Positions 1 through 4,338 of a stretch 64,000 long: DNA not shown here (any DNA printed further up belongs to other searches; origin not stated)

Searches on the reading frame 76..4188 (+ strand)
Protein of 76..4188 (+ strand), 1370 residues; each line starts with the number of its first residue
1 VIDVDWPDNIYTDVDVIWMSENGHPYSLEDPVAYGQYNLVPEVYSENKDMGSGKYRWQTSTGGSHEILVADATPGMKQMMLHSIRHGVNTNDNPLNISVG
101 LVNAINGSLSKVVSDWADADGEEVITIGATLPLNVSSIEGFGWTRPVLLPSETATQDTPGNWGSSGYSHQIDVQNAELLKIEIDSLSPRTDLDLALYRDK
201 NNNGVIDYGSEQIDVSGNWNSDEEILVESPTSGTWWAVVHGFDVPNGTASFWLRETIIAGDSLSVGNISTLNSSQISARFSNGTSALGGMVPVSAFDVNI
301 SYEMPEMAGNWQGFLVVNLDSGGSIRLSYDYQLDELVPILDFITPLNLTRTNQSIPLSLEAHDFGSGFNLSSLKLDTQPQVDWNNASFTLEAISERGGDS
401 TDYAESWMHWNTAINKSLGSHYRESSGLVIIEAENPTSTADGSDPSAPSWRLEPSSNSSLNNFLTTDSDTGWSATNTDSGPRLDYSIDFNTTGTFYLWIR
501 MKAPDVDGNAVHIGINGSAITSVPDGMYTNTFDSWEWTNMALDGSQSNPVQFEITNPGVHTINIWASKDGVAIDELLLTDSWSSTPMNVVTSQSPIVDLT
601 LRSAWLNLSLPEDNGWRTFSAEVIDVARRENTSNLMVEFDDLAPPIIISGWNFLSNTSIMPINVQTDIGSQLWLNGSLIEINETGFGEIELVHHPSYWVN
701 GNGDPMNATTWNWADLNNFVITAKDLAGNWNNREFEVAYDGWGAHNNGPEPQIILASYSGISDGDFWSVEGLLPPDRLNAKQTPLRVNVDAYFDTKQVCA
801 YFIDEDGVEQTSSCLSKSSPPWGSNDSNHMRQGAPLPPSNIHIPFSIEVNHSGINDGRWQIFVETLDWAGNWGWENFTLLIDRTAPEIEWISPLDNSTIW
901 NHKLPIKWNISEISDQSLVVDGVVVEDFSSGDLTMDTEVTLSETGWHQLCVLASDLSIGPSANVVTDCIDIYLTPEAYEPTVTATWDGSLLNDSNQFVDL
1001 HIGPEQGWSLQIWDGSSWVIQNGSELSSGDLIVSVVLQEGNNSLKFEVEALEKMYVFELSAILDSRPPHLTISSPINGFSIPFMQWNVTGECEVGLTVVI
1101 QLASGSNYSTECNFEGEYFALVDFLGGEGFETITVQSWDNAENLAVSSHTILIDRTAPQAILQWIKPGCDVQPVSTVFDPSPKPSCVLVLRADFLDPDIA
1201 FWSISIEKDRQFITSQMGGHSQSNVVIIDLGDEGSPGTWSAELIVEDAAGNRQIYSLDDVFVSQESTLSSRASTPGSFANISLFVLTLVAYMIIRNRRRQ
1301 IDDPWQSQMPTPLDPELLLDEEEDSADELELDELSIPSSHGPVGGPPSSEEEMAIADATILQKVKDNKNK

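Call 53: search_protein_families(library=pfam, proteins=[window:76-4188:+], max_evalue=0.0001)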
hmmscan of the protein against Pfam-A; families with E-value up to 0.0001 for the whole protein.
window:76-4188:+ (1370 aa): 1 family
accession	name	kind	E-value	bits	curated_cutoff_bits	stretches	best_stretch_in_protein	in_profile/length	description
PF17829.7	GH115_C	-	3.9e-13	50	24.1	1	422-578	2-158/172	Glycosyl hydrolase family 115 C-terminal domain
